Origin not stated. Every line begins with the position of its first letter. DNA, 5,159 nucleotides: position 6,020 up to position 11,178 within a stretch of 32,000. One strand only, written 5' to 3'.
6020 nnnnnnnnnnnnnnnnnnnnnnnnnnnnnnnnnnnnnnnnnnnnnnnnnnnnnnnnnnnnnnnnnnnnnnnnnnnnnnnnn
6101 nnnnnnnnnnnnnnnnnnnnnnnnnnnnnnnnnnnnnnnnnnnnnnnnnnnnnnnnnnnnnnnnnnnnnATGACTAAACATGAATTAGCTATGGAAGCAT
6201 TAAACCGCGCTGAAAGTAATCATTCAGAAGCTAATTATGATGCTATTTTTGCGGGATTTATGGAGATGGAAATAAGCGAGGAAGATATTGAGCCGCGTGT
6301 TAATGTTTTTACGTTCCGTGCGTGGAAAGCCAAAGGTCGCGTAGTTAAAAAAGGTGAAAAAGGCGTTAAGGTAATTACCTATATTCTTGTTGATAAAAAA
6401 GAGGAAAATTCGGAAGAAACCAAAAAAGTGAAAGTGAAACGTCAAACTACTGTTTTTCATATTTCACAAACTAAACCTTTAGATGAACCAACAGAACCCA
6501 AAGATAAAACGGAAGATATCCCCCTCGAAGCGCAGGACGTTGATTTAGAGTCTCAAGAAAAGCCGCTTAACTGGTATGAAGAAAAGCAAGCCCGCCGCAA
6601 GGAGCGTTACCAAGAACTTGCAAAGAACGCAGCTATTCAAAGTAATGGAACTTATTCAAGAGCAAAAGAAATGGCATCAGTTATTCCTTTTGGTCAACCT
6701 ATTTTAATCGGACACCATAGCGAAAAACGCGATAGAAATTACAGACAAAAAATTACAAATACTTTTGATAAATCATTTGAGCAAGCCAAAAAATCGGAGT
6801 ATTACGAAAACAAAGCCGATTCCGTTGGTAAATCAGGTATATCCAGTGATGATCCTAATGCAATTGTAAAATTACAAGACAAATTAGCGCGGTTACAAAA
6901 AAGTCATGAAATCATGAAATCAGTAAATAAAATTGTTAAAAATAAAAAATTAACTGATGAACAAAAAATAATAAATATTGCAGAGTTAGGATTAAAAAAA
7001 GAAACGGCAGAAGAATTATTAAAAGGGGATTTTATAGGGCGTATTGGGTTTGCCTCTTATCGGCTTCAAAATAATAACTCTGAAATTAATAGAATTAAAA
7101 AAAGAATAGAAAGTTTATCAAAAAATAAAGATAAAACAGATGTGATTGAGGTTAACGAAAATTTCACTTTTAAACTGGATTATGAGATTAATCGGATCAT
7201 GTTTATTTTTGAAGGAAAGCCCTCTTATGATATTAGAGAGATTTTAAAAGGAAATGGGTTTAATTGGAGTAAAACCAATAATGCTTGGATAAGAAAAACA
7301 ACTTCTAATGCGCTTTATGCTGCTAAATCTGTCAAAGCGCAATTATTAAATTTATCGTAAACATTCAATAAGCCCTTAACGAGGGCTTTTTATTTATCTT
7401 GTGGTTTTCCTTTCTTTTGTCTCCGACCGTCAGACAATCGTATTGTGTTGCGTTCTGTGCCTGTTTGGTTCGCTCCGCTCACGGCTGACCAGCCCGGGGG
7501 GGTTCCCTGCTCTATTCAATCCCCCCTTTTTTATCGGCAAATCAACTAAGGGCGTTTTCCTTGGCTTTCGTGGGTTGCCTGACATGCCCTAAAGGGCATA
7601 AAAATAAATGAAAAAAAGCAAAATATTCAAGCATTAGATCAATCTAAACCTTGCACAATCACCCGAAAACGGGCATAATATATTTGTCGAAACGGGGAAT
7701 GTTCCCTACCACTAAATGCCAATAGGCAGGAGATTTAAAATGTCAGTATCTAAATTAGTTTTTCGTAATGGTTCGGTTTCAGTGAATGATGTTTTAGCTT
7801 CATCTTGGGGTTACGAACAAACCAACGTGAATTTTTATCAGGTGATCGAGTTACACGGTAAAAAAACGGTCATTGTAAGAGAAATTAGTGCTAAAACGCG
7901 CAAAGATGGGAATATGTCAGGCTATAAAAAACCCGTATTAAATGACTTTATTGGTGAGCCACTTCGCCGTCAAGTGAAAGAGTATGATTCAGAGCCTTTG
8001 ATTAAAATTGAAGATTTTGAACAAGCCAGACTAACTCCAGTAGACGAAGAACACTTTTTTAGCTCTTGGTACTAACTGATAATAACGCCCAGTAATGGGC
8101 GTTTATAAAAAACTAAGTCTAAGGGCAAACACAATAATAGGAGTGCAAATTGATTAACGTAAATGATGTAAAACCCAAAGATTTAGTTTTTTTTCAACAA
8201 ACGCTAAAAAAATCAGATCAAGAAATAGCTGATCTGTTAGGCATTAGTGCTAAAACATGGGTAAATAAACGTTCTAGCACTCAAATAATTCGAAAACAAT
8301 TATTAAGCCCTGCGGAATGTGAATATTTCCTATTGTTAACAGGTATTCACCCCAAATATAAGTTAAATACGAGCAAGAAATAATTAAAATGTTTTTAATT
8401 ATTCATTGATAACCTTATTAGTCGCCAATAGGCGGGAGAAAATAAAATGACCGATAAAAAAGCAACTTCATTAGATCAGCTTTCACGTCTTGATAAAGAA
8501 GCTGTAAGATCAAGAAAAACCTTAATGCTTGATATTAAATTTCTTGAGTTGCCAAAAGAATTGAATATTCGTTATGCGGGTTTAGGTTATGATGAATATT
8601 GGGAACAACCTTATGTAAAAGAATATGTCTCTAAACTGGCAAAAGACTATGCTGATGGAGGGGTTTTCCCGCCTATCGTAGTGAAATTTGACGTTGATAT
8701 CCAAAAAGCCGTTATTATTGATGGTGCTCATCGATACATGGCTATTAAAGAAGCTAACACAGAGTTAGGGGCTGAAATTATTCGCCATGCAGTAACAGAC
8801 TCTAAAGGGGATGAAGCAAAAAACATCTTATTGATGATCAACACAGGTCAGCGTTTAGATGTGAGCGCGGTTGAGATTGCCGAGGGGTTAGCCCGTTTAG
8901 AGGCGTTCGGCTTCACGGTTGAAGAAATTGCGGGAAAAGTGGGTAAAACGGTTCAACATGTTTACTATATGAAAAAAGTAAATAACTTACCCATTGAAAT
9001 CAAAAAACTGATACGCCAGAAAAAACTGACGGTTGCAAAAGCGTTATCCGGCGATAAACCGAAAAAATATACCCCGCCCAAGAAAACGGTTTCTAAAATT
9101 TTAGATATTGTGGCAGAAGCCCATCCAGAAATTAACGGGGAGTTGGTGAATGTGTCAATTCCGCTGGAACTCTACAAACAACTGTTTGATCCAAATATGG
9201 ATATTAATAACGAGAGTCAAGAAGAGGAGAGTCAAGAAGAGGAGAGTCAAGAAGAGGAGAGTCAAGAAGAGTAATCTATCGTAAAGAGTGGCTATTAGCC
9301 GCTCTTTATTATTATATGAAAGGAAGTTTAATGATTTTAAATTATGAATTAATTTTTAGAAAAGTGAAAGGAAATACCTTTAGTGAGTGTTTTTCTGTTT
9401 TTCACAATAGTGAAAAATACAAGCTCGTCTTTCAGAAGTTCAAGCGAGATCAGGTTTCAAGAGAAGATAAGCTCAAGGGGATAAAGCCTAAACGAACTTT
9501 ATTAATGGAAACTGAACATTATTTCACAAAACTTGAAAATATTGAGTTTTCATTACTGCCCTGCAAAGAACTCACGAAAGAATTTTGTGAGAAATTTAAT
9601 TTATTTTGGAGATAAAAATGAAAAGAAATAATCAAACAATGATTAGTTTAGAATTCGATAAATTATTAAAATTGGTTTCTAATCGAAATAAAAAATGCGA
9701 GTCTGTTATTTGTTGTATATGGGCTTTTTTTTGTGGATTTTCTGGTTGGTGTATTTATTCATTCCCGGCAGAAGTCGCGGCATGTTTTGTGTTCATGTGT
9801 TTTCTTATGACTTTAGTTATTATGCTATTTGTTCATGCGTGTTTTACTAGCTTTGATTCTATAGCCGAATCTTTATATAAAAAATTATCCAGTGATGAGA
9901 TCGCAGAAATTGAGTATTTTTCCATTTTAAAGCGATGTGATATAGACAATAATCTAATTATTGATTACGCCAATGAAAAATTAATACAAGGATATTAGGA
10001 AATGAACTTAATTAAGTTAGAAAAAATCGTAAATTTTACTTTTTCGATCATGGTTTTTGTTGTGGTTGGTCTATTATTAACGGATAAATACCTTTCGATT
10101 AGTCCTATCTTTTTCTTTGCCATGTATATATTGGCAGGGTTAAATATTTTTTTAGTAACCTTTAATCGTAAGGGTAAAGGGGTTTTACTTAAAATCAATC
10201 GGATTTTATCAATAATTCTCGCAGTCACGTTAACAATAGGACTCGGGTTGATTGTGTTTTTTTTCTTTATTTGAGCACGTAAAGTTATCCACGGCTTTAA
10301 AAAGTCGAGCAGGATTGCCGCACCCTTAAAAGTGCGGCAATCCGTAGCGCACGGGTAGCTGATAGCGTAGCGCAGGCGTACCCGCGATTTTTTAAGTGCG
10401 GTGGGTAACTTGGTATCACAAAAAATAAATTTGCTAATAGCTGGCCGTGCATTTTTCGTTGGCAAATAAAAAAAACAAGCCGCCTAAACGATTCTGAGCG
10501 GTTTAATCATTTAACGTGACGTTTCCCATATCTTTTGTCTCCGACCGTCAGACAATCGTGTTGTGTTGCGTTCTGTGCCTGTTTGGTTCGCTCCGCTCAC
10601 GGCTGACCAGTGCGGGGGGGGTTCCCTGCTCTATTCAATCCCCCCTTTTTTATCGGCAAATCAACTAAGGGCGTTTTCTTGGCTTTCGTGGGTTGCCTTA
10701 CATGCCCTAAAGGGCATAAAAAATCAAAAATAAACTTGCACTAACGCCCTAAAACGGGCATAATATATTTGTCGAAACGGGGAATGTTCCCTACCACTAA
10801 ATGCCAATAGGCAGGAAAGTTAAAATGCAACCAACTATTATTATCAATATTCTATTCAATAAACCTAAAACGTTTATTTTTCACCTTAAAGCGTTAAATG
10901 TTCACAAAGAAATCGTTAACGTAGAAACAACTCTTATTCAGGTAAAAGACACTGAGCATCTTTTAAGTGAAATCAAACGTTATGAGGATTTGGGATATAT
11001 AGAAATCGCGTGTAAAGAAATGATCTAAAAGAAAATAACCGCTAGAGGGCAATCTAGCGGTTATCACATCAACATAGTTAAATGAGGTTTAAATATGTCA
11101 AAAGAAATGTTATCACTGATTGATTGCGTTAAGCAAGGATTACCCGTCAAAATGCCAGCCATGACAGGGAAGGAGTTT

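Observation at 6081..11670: Repeated promoter / palindrome / RBS cassette in front of unrelated plus-strand leading-region genes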

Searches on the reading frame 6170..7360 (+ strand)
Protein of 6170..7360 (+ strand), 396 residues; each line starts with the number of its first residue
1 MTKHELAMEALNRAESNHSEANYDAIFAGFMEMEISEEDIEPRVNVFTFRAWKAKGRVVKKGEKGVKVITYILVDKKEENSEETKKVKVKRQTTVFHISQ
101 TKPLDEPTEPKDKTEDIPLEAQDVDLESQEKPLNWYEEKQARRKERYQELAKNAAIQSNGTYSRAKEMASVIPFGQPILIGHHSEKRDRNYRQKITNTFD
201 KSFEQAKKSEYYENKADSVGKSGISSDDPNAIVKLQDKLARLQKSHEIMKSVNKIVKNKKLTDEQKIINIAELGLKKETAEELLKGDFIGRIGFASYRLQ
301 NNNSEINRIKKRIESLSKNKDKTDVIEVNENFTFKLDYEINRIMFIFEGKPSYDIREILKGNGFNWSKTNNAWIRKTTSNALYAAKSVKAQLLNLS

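Call 29: search_protein_families(library=pfam, max_evalue=0.01, proteins=[window:6170-7360:+])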
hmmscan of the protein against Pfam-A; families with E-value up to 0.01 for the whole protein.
window:6170-7360:+ (396 aa): 3 families
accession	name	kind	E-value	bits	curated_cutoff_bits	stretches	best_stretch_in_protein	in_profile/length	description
PF12083.13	DUF3560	-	1.7e-38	131.9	27.2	1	137-257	3-124/124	Domain of unknown function (DUF3560)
PF08401.16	ArdcN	-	1.9e-08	35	22.6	1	19-96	40-123/123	N-terminal domain of anti-restriction factor ArdC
PF10404.14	BHD_2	-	0.0018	19.4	33.5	1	50-105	4-61/63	Rad4 beta-hairpin domain 2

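Call 94: search_protein_families(library=ncbifam, max_evalue=0.01, proteins=[window:6170-7360:+])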
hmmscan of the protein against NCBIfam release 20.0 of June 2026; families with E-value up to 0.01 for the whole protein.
window:6170-7360:+ (396 aa): 0 families

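Call 95: search_protein_families(library=phrogs, max_evalue=0.001, proteins=[window:6170-7360:+])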
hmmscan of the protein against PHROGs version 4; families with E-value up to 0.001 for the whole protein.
window:6170-7360:+ (396 aa): 4 families
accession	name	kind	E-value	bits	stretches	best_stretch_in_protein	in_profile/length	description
phrog_6744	-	unknown function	5.2e-73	247.2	1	126-393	81-353/355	-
phrog_19458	-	DNA, RNA and nucleotide metabolism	1e-38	134.6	1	192-390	100-298/306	primase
phrog_17519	-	unknown function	6.4e-12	46.6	1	138-253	65-182/213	-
phrog_7245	-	moron, auxiliary metabolic gene and host takeover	3.6e-08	33.9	1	17-123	47-155/324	anti-restriction protein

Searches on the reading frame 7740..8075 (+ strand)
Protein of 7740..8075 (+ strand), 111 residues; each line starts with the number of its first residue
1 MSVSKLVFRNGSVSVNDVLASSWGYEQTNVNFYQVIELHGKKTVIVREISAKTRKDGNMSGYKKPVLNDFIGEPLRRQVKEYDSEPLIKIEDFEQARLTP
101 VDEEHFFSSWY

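Call 29: search_protein_families(library=pfam, max_evalue=0.01, proteins=[window:7740-8075:+])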
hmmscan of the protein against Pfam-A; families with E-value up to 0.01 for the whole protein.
window:7740-8075:+ (111 aa): 0 families

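Call 94: search_protein_families(library=ncbifam, max_evalue=0.01, proteins=[window:7740-8075:+])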
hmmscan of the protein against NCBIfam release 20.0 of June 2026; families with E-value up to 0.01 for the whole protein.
window:7740-8075:+ (111 aa): 0 families

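Call 95: search_protein_families(library=phrogs, max_evalue=0.001, proteins=[window:7740-8075:+])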
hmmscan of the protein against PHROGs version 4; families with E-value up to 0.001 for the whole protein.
window:7740-8075:+ (111 aa): 1 family
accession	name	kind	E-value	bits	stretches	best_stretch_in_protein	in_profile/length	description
phrog_37844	-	unknown function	2e-15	58.4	1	13-111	103-201/202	-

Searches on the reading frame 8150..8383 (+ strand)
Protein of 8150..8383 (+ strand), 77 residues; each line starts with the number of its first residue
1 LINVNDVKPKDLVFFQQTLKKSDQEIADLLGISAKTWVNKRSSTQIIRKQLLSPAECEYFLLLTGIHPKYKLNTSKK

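Call 29: search_protein_families(library=pfam, max_evalue=0.01, proteins=[window:8150-8383:+])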
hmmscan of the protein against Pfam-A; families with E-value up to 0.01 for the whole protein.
window:8150-8383:+ (77 aa): 0 families

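Call 94: search_protein_families(library=ncbifam, max_evalue=0.01, proteins=[window:8150-8383:+])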
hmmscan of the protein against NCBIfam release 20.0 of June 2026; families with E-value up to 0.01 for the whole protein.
window:8150-8383:+ (77 aa): 0 families

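Call 95: search_protein_families(library=phrogs, max_evalue=0.001, proteins=[window:8150-8383:+])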
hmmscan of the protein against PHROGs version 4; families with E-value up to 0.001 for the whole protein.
window:8150-8383:+ (77 aa): 0 families

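Call 100: search_solved_structures(query=window:8150-8383:+, max_evalue=10)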
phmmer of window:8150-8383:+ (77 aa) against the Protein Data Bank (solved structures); distinct sequences matched with E-value up to 10: 0.

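Call 101: search_protein_families(library=pfam, max_evalue=10, proteins=[window:8150-8383:+])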
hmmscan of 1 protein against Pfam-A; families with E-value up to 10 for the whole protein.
window:8150-8383:+ (77 aa): 3 families
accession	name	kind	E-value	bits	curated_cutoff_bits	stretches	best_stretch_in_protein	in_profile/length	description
PF20432.4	Xre-like-HTH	-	0.055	14.2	25.8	1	22-45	25-48/63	Antitoxin Xre-like helix-turn-helix domain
PF12728.13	HTH_17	-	0.19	12.4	27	1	24-43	5-24/51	Helix-turn-helix domain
PF13384.12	HTH_23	-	0.23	11.8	24.6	1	17-36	16-33/50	Homeodomain-like domain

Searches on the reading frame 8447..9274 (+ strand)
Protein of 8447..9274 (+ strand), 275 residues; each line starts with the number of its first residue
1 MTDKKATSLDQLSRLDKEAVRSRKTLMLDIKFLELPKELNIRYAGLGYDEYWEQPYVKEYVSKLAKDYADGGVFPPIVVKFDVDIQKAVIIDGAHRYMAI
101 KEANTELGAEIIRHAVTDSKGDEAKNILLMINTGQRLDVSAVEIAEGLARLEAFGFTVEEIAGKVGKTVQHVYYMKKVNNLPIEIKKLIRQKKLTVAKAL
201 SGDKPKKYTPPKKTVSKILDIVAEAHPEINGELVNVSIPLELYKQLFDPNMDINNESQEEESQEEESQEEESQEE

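Call 29: search_protein_families(library=pfam, max_evalue=0.01, proteins=[window:8447-9274:+])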
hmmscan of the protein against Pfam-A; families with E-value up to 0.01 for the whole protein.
window:8447-9274:+ (275 aa): 2 families
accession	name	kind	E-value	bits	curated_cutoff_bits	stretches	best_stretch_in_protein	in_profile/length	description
PF17762.8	HTH_ParB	-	2.9e-07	31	22.6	1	138-199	2-64/102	ParB HTH domain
PF02195.25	ParB_N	-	0.0054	17.2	26.3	0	56-114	22-79/95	ParB N-terminal domain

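Call 94: search_protein_families(library=ncbifam, max_evalue=0.01, proteins=[window:8447-9274:+])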
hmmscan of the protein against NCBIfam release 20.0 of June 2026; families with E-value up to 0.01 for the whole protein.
window:8447-9274:+ (275 aa): 4 families
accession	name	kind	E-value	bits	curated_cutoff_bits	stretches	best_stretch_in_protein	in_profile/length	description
TIGR04285.1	nucleoid_noc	exception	7.9e-11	41.8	315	1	57-196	22-155/255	nucleoid occlusion protein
TIGR00180.1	parB_part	domain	6e-09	35.9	58.45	1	58-194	26-161/186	ParB/RepB/Spo0J family partition protein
TIGR03734.1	PRTRC_parB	hypoth_equivalog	0.00047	18.8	278.6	0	62-150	18-104/555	PRTRC system ParB family protein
TIGR03187.1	DGQHR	domain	0.0046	16.7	58.85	1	86-145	97-159/276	DGQHR domain-containing protein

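Call 95: search_protein_families(library=phrogs, max_evalue=0.001, proteins=[window:8447-9274:+])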
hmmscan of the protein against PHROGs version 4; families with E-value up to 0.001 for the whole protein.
window:8447-9274:+ (275 aa): 7 families
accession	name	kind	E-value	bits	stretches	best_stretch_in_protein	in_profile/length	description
phrog_1033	-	DNA, RNA and nucleotide metabolism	1.5e-33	118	1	6-200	15-197/334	ParB-like partition protein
phrog_6218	-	DNA, RNA and nucleotide metabolism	1.3e-11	45.3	1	64-199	30-162/506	ParB-like partition protein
phrog_18726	-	unknown function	5.9e-07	29.5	1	116-200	112-195/572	-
phrog_2159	-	DNA, RNA and nucleotide metabolism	1.5e-06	28.8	1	72-181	95-206/365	ParB-like partition protein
phrog_7783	-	unknown function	1.5e-06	28.2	1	55-199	21-164/634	-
phrog_4272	-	unknown function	2.7e-05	23.8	1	69-193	438-564/764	-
phrog_723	-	DNA, RNA and nucleotide metabolism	5.4e-05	24.1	1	62-169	34-145/223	ParB-like partition protein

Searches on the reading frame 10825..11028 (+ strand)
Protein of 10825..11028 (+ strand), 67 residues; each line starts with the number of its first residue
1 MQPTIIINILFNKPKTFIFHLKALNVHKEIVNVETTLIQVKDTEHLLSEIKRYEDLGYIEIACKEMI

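Call 27: search_protein_families(library=pfam, max_evalue=0.01, proteins=[window:10825-11028:+])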
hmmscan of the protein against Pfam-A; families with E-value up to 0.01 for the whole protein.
window:10825-11028:+ (67 aa): 0 families

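Call 94: search_protein_families(library=ncbifam, max_evalue=0.01, proteins=[window:10825-11028:+])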
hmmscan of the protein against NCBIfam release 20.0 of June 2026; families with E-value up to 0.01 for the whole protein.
window:10825-11028:+ (67 aa): 0 families

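Call 95: search_protein_families(library=phrogs, max_evalue=0.001, proteins=[window:10825-11028:+])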
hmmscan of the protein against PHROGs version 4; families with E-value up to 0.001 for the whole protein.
window:10825-11028:+ (67 aa): 0 families
